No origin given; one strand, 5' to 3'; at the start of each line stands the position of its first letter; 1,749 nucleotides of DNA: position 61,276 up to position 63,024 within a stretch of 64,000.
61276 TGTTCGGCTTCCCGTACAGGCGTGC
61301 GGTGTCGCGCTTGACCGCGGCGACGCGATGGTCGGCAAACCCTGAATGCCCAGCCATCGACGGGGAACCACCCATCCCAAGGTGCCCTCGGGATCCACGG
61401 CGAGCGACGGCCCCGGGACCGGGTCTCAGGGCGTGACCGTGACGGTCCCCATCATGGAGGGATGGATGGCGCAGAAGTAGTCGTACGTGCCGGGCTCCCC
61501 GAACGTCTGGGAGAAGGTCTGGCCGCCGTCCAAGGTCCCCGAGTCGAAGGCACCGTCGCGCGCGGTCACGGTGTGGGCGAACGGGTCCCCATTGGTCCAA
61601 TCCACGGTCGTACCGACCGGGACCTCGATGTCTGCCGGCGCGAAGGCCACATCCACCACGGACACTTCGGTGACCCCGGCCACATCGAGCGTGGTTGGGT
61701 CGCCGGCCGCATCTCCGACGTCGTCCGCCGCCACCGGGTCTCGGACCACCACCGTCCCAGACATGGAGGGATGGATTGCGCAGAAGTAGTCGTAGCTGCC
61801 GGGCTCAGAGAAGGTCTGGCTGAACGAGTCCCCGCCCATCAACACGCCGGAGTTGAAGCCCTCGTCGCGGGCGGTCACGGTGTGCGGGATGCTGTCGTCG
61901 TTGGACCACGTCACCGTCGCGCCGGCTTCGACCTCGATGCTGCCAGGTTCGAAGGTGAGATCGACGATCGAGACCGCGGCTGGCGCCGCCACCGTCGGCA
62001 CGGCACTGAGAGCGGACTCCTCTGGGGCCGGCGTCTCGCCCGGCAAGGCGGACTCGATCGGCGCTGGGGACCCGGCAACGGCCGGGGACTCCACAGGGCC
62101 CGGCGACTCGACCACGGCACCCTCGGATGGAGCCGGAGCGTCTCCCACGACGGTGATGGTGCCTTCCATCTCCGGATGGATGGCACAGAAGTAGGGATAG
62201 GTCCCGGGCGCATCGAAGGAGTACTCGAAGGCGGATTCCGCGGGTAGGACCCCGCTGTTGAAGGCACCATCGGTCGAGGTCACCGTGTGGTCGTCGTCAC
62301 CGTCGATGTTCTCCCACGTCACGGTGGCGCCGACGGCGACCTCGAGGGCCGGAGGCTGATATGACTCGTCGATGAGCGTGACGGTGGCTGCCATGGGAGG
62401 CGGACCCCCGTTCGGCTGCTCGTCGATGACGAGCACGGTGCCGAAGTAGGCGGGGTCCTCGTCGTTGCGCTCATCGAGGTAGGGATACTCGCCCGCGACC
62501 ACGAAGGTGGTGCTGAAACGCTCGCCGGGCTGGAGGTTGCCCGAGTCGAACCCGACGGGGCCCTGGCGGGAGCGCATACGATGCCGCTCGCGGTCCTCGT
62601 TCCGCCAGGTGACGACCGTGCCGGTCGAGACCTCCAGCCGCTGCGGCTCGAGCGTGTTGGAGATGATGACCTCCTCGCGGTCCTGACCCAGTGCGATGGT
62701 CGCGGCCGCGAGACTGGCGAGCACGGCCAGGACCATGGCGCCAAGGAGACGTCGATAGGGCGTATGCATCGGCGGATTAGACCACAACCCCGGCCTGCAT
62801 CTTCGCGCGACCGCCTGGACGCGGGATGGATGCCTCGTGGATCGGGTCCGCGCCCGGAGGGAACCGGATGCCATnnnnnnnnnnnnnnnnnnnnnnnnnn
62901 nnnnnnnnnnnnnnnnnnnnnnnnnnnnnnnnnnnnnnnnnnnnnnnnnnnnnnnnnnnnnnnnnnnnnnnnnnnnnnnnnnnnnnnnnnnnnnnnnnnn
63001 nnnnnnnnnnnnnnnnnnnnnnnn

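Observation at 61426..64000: Secreted four-domain cupredoxin adjacent to a NarL-type two-component pair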

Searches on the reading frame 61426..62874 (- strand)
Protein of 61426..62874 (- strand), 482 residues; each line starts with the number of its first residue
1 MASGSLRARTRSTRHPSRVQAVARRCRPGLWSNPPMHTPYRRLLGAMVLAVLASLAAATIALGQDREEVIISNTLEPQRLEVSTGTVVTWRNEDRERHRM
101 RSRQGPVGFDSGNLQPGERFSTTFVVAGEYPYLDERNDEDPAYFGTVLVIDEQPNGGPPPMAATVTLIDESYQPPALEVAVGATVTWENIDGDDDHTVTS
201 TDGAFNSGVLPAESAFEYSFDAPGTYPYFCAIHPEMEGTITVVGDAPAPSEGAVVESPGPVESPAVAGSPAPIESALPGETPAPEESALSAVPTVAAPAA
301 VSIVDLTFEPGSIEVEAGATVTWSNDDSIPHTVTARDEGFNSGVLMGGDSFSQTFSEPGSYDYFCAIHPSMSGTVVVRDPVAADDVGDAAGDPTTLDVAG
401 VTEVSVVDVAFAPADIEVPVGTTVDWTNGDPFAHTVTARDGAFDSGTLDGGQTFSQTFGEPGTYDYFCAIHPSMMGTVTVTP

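Call 3: search_protein_families(library=pfam, proteins=[window:61426-62874:-], max_evalue=0.01)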
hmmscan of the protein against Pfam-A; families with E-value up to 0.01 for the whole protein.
window:61426-62874:- (482 aa): 2 families
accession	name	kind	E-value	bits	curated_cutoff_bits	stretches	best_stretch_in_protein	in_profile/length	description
PF13473.12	Cupredoxin_1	-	7.5e-41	138.8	27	4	299-377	23-104/104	Cupredoxin-like domain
PF00127.26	Copper-bind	-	1.7e-34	118.6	21.2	3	301-377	7-98/99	Copper binding proteins, plastocyanin/azurin family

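Call 6: find_homologous_proteins(query=window:61429-62769:-)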
Query seq(447 aa) (447 aa): 969 proteins with E <= 0.001 among 8000 candidates; the best 120 are listed.
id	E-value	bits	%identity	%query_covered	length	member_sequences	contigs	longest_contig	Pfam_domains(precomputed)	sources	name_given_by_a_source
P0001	8.6e-216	735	76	100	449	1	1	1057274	PF00127.27,PF13473.13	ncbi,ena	-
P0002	1.1e-215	735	78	100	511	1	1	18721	PF00127.27,PF13473.13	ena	-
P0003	1.0e-214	732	76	100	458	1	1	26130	PF00127.27,PF13473.13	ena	-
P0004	1.3e-211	722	76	100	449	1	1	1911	PF00127.27,PF13473.13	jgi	-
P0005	4.0e-211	720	74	100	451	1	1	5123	PF00127.27,PF13473.13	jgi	jgi:plastocyanin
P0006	2.9e-210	717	74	100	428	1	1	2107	PF00127.27,PF13473.13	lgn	-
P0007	1.2e-206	705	74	100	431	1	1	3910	PF00127.27,PF13473.13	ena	-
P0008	5.0e-205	700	73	100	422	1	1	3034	PF00801.27,PF00127.27,PF13473.13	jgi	jgi:plastocyanin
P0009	2.6e-203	694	78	92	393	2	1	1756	PF00127.27,PF13473.13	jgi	jgi:plastocyanin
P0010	3.4e-203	694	77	95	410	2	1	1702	PF00127.27,PF13473.13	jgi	-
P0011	1.6e-201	688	74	100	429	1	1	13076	PF00127.27,PF13473.13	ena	-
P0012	2.9e-201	688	73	100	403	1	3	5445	PF00801.27,PF00127.27,PF13473.13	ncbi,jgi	ncbi:MAG: cupredoxin domain-containing protein [Chloroflexota bacterium]|jgi:plastocyanin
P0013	6.5e-201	686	71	100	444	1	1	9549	PF00127.27,PF13473.13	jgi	jgi:plastocyanin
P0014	9.2e-200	683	73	99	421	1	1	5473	PF00801.27,PF00127.27,PF13473.13,PF18911.7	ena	-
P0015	1.6e-199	682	72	95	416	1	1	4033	PF00127.27,PF13473.13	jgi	jgi:plastocyanin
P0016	2.3e-198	678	71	100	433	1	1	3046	PF00801.27,PF00127.27,PF13473.13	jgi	jgi:plastocyanin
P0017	6.5e-198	677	90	77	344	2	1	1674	PF00127.27,PF13473.13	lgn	-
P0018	1.3e-194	666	71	94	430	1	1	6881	PF00127.27,PF13473.13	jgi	jgi:plastocyanin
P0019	6.2e-194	663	73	95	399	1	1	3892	PF00801.27,PF00127.27,PF13473.13,PF18911.7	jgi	jgi:plastocyanin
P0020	7.5e-193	660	71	97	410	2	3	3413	PF00127.27,PF13473.13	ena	-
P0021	3.1e-192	658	69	100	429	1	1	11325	PF00127.27,PF13473.13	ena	-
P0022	6.2e-190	650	68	100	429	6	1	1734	PF00127.27,PF13473.13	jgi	-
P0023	1.9e-186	639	95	68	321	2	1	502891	PF00127.27,PF13473.13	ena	-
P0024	1.9e-186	639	68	100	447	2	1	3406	PF00127.27,PF13473.13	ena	-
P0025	9.2e-186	636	67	100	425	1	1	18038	PF00801.27,PF00127.27,PF13473.13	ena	-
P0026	2.2e-184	632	69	100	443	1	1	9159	PF00127.27,PF13473.13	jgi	jgi:plastocyanin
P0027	6.5e-181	620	74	90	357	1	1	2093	PF00127.27,PF13473.13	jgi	jgi:plastocyanin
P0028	1.4e-180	619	66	100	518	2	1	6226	PF00127.27,PF13473.13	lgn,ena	-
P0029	1.6e-180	619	67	100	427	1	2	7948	PF00127.27,PF13473.13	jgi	jgi:plastocyanin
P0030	2.7e-179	615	41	99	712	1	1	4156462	PF00127.27,PF13473.13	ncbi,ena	-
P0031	2.3e-177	609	68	96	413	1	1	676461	PF00127.27,PF13473.13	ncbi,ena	-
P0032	2.3e-177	609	65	94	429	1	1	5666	PF00127.27,PF13473.13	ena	-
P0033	1.7e-176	606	66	100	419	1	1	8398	PF00127.27,PF13473.13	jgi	jgi:plastocyanin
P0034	1.2e-175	603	64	100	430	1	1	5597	PF00127.27,PF13473.13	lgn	-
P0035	1.0e-172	593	76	84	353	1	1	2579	PF00127.27,PF13473.13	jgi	jgi:plastocyanin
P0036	3.7e-167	575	36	92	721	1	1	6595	PF00127.27,PF13473.13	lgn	-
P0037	4.2e-165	568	41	98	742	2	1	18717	PF00127.27,PF13473.13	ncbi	-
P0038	3.4e-163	562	63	99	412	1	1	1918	PF00127.27,PF13473.13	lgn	-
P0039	3.0e-157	542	73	77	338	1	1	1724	PF00127.27,PF13473.13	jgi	jgi:plastocyanin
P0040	1.1e-155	537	74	77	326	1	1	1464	PF00127.27,PF13473.13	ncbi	-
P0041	1.7e-155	537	73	77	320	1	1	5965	PF00127.27,PF13473.13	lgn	-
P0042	1.6e-150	520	72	77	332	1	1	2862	PF00127.27,PF13473.13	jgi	jgi:plastocyanin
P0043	6.3e-148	512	35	98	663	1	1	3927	PF00127.27,PF13473.13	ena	-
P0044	1.4e-147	511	42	97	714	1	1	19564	PF00127.27,PF13473.13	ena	-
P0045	2.1e-147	510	41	98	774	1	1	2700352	PF00127.27,PF13473.13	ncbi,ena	-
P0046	8.3e-147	508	70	71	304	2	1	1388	PF00127.27,PF13473.13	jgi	jgi:plastocyanin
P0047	1.2e-145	504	40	97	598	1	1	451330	PF00127.27,PF13473.13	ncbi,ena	-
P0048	1.3e-145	504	35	92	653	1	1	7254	PF00127.27,PF13473.13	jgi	-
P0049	1.2e-144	501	71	71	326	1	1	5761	PF00127.27,PF13473.13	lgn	-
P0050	5.9e-144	499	67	77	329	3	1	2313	PF00127.27,PF13473.13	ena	-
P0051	2.8e-143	496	67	77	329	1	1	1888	PF00801.27,PF00127.27,PF13473.13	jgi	jgi:plastocyanin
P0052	1.4e-140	488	40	92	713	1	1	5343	PF00127.27,PF13473.13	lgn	-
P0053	1.6e-140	487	69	77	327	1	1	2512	PF00127.27,PF13473.13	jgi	jgi:plastocyanin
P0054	1.5e-138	481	42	93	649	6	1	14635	PF00127.27,PF13473.13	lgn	-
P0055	5.1e-138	479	66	77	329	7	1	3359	PF00127.27,PF13473.13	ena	-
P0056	2.1e-137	477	40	99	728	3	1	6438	PF00127.27,PF13473.13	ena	-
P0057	2.8e-137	477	41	91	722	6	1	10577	PF00127.27,PF13473.13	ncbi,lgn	-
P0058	3.3e-137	476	63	78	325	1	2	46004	PF00127.27,PF13473.13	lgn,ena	-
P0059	9.0e-137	475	63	78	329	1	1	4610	PF00127.27,PF13473.13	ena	-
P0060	2.0e-135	471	35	92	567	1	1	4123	PF00127.27,PF13473.13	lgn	-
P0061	6.6e-135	469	35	93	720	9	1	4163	PF00127.27,PF13473.13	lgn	-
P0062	7.0e-135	469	45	92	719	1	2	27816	PF00127.27,PF13473.13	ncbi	-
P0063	1.5e-132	461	41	93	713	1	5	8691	PF00127.27,PF13473.13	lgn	-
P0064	1.6e-131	458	39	99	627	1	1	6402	PF00127.27,PF13473.13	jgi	jgi:plastocyanin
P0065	1.7e-131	458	40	93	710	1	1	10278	PF00127.27,PF13473.13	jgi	jgi:plastocyanin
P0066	9.6e-130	452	39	98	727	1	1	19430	PF00127.27,PF13473.13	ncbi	-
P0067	1.6e-129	451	39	99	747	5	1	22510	PF00127.27,PF21424.4,PF13473.13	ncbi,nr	ncbi:MAG: cupredoxin domain-containing protein [Acidimicrobiia bacterium]|nr:cupredoxin domain-conta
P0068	9.1e-129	449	38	92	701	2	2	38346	PF00127.27,PF13473.13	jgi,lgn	jgi:plastocyanin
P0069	9.6e-129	449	38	99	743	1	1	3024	PF00127.27,PF13473.13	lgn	-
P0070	1.6e-128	448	62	77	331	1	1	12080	PF00127.27,PF13473.13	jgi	jgi:plastocyanin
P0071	3.7e-128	447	39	92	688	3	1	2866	PF00127.27,PF13473.13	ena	-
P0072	3.0e-127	444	36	92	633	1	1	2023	PF00127.27,PF13473.13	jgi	jgi:plastocyanin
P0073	6.5e-127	442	41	92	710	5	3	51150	PF00127.27,PF13473.13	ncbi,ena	-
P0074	1.3e-126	442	70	68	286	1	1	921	PF00127.27,PF13473.13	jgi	jgi:plastocyanin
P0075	1.8e-126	441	39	98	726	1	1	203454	PF00127.27,PF13473.13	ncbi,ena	-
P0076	3.4e-126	440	38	91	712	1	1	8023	PF00127.27,PF13473.13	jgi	jgi:plastocyanin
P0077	3.9e-126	440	62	77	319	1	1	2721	PF00127.27,PF13473.13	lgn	-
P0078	5.2e-126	440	37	91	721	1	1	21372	PF00127.27,PF13473.13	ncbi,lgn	-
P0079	1.2e-125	438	87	51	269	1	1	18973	PF00127.27,PF13473.13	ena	-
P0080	3.7e-125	437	48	100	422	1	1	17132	PF00127.27,PF13473.13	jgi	jgi:plastocyanin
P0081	3.7e-124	433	40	92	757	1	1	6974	PF00127.27,PF13473.13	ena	-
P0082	1.5e-123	431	40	97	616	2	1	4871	PF00127.27,PF13473.13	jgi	-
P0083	8.1e-123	429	41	96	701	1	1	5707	PF00127.27,PF13473.13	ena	-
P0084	1.1e-122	429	39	91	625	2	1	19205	PF00127.27,PF13473.13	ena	-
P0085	6.8e-122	426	51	93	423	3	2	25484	PF00127.27,PF13473.13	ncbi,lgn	ncbi:hypothetical protein BH23CHL8_BH23CHL8_14390 [soil metagenome]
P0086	8.8e-122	426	39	91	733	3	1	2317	PF00127.27,PF13473.13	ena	-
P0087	1.0e-121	425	37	91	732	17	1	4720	PF00127.27,PF13473.13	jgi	-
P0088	2.1e-120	421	38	93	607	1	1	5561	PF00127.27,PF13473.13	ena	-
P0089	5.8e-120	420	38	96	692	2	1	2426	PF00127.27,PF13473.13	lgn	-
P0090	2.5e-119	418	38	92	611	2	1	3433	PF00127.27,PF13473.13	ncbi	-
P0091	1.2e-118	415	34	92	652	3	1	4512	PF00127.27,PF13473.13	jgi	jgi:plastocyanin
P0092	1.6e-117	412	37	100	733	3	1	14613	PF00127.27,PF13473.13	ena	-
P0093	1.4e-115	405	37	92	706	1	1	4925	PF00127.27,PF13473.13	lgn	-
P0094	1.0e-114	402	35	93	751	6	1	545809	PF00127.27,PF13473.13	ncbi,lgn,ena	-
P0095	1.1e-113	399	35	92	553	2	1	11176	PF00127.27,PF13473.13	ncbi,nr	ncbi:MAG: cupredoxin domain-containing protein, partial [Acidimicrobiia bacterium]|nr:cupredoxin dom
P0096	1.2e-113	399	41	92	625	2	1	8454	PF00127.27,PF13473.13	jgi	-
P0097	3.2e-113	397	35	99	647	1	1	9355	PF00127.27,PF13473.13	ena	-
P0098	6.5e-113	396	71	61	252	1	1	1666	PF00127.27,PF13473.13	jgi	jgi:plastocyanin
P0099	7.5e-113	396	37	92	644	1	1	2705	PF00127.27,PF13473.13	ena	-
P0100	1.1e-111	392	40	98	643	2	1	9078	PF00127.27,PF13473.13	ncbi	-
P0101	1.3e-111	392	40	99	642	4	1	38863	PF00127.27,PF13473.13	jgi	-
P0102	2.0e-111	391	38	92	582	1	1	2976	PF00127.27,PF13473.13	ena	-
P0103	3.3e-111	391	33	91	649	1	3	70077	PF00127.27,PF13473.13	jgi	jgi:plastocyanin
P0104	1.3e-110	389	37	98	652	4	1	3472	PF00127.27,PF21424.4,PF13473.13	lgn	-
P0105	1.8e-109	385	40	100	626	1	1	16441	PF00127.27,PF13473.13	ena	-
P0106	2.1e-109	385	41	97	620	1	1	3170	PF00127.27,PF13473.13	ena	-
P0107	4.0e-108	381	40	92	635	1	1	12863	PF00127.27,PF13473.13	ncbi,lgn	-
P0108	1.3e-107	379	36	98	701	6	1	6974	PF00127.27,PF13473.13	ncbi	-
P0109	4.5e-107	377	40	92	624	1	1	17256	PF00127.27,PF13473.13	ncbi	ncbi:MAG: plastocyanin/azurin family copper-binding protein [Acidimicrobiia bacterium]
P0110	2.0e-106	375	38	99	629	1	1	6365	PF00127.27,PF13473.13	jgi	jgi:plastocyanin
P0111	6.0e-105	370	57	71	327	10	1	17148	PF00127.27,PF13473.13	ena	-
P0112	3.2e-104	368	40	97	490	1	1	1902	PF00127.27,PF13473.13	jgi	jgi:plastocyanin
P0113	7.8e-104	366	36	97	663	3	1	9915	PF00127.27,PF13473.13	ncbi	-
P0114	1.0e-103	366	53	71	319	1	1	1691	PF00127.27,PF13473.13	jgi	jgi:plastocyanin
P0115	1.4e-103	366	36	96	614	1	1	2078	PF00127.27,PF13473.13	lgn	-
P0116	1.5e-103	366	34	92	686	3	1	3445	PF00127.27,PF13473.13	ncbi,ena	-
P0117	1.5e-103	366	54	76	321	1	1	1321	PF00127.27,PF13473.13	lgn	-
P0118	3.4e-103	364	35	91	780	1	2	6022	PF00127.27,PF13473.13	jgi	jgi:plastocyanin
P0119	3.5e-103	364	64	64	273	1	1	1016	PF00127.27,PF13473.13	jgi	jgi:plastocyanin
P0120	6.5e-103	363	36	99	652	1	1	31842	PF00127.27,PF13473.13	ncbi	-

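Call 8: find_encoding_contigs(protein=P0001, flank=10000, max_places=3)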
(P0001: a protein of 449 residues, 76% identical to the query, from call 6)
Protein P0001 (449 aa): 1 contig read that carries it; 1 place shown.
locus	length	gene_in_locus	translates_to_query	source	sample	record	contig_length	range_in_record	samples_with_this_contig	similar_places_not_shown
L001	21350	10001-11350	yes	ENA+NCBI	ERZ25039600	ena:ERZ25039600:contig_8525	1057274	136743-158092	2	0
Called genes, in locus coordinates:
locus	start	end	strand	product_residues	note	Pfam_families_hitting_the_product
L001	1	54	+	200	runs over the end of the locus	PF13560:HTH_31, PF01381:HTH_3, PF12844:HTH_19 (weak), PF13443:HTH_26 (weak), PF02311:AraC_binding (weak), PF07883:Cupin_2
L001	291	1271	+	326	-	PF13229:Beta_helix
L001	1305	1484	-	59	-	-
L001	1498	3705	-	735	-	PF03030:H_PPase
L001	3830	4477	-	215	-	PF02254:TrkA_N, PF02080:TrkA_C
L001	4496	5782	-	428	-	PF02386:TrkH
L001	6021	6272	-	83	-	-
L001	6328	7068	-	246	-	PF00072:Response_reg, PF00486:Trans_reg_C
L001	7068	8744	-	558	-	PF13493:DUF4118, PF00512:HisKA, PF02518:HATPase_c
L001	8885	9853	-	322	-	PF03741:TerC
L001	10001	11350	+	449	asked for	PF13473:Cupredoxin_1 (weak), PF00127:Copper-bind (weak), PF13473:Cupredoxin_1, PF00127:Copper-bind, PF13473:Cupredoxin_1 (weak)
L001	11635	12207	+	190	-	PF01169:GDT1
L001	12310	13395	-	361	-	PF02653:BPD_transp_2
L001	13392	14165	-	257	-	PF02463:SMC_N (faint), PF09818:ABC_ATPase (faint), PF00005:ABC_tran, PF13304:AAA_21 (faint)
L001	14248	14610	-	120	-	PF13407:Peripla_BP_4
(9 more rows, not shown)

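Call 9: find_encoding_contigs(protein=P0023, flank=10000, max_places=3)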
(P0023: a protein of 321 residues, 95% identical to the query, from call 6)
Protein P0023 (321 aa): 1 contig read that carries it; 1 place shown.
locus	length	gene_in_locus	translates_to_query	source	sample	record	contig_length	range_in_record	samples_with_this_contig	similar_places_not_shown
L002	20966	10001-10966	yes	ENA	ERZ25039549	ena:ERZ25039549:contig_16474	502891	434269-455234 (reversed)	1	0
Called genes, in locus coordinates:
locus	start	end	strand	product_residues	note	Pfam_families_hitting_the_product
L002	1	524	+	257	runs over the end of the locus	PF00903:Glyoxalase, PF22677:Ble-like_N (faint), PF18029:Glyoxalase_6, PF00903:Glyoxalase, PF18029:Glyoxalase_6 (weak)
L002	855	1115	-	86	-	PF04993:TfoX_N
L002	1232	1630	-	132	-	PF13474:SnoaL_3 (weak), PF13577:SnoaL_4 (weak), PF14534:DUF4440 (weak), PF12680:SnoaL_2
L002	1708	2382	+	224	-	PF01638:HxlR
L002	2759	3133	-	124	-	-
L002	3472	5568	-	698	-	PF00122:E1-E2_ATPase, PF00702:Hydrolase, PF12710:HAD (weak)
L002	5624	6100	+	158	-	PF00376:MerR, PF13411:MerR_1, PF09278:MerR-DNA-bind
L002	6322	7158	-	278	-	PF03640:Lipoprotein_15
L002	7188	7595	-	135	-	-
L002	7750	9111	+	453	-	PF07730:HisKA_3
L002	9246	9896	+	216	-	PF00072:Response_reg, PF00196:GerE, PF04545:Sigma70_r4 (weak), PF08281:Sigma70_r4_2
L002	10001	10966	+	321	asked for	PF13473:Cupredoxin_1, PF00127:Copper-bind (faint), PF13473:Cupredoxin_1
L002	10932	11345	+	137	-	PF13473:Cupredoxin_1, PF00127:Copper-bind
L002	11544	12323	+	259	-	PF13599:Pentapeptide_4 (faint)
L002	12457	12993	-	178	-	-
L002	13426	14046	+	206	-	PF00561:Abhydrolase_1 (faint), PF12697:Abhydrolase_6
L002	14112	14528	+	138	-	-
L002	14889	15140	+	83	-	-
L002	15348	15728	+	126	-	PF01042:Ribonuc_L-PSP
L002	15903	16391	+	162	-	-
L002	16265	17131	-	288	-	PF00353:HemolysinCabind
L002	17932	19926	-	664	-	PF26550:Tricorn_2nd (faint), PF07676:PD40 (faint), PF26549:Tricorn_N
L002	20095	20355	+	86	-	-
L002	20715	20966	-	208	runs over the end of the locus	PF08281:Sigma70_r4_2, PF04545:Sigma70_r4, PF12680:SnoaL_2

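Call 10: find_related_loci(query=window:61426-62769:-, collection=genome_contigs, flank=10000)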
Query window:61426-62769:- (447 aa) in genome_contigs; peptide patterns used: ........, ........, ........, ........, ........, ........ (x = any residue, [..] = any of these).
153 stretches matched a pattern; 132 encode a relative of the query (tblastn E <= 1e-3); the best 80 are kept; 80 distinct loci.
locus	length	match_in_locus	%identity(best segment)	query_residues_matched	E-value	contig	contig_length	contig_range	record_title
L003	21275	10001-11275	76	1-447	0e+0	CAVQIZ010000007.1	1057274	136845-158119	MAG: uncultured Chloroflexia bacterium isolate MFD09779.bin.2.43 genome assembly, contig: contig_8525, whole genome shot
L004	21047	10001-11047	89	1-446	0e+0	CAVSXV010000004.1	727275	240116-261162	MAG: uncultured Chloroflexia bacterium isolate MFD05684.bin.2.109 genome assembly, contig: contig_11887, whole genome sh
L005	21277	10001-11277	64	5-447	1e-116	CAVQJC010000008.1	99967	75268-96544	MAG: uncultured Chloroflexia bacterium isolate MFD09779.bin.2.210 genome assembly, contig: contig_31085, whole genome sh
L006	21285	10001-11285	76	1-446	1e-100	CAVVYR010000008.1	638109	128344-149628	MAG: uncultured Chloroflexia bacterium isolate MFD03804.bin.2.50 genome assembly, contig: contig_34110, whole genome sho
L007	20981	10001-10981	48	6-446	3e-89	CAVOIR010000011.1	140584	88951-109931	MAG: uncultured Chloroflexia bacterium isolate MFD10007.bin.2.47 genome assembly, contig: contig_48767, whole genome sho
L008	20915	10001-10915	50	34-446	3e-87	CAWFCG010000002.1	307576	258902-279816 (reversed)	MAG: uncultured Chloroflexia bacterium isolate MFD04716.bin.1.249 genome assembly, contig: contig_11971, whole genome sh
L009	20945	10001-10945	46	11-446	4e-87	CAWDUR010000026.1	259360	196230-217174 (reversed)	MAG: uncultured Chloroflexia bacterium isolate MFD05674.bin.3.445 genome assembly, contig: contig_85035, whole genome sh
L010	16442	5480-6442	44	2-446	2e-83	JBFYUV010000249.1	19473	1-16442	MAG: Chloroflexota bacterium isolate PPR_0304 k121_2647162, whole genome shotgun sequence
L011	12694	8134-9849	36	6-447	5e-80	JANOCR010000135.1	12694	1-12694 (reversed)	MAG: Ilumatobacteraceae bacterium isolate VAR_17_metabat_326 VAR_17_k141_3493620, whole genome shotgun sequence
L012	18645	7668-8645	46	20-446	5e-79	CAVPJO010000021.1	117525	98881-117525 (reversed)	MAG: uncultured Chloroflexia bacterium isolate MFD09964.bin.2.79 genome assembly, contig: contig_71963, whole genome sho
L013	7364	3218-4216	40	4-445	7e-67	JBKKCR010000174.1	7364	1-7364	MAG: Actinomycetota bacterium isolate swi_bin.57 k127_19986032, whole genome shotgun sequence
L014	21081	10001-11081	51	20-446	4e-54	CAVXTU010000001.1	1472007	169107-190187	MAG: uncultured Chloroflexia bacterium isolate MFD05684.bin.2.84 genome assembly, contig: contig_16614, whole genome sho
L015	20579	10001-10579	43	35-446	5e-47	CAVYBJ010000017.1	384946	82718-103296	MAG: uncultured Chloroflexia bacterium isolate MFD02979.bin.2.161 genome assembly, contig: contig_27694, whole genome sh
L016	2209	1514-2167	41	17-445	4e-46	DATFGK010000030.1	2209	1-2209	MAG TPA_asm: Actinomycetota bacterium isolate SMAG_U8660 k141_694373, whole genome shotgun sequence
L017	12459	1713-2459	35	42-445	1e-36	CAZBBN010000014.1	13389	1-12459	MAG TPA_asm: uncultured Nitrosopumilaceae archaeon isolate SRP216583_co1_260 genome assembly, contig: NODE_4172_length_1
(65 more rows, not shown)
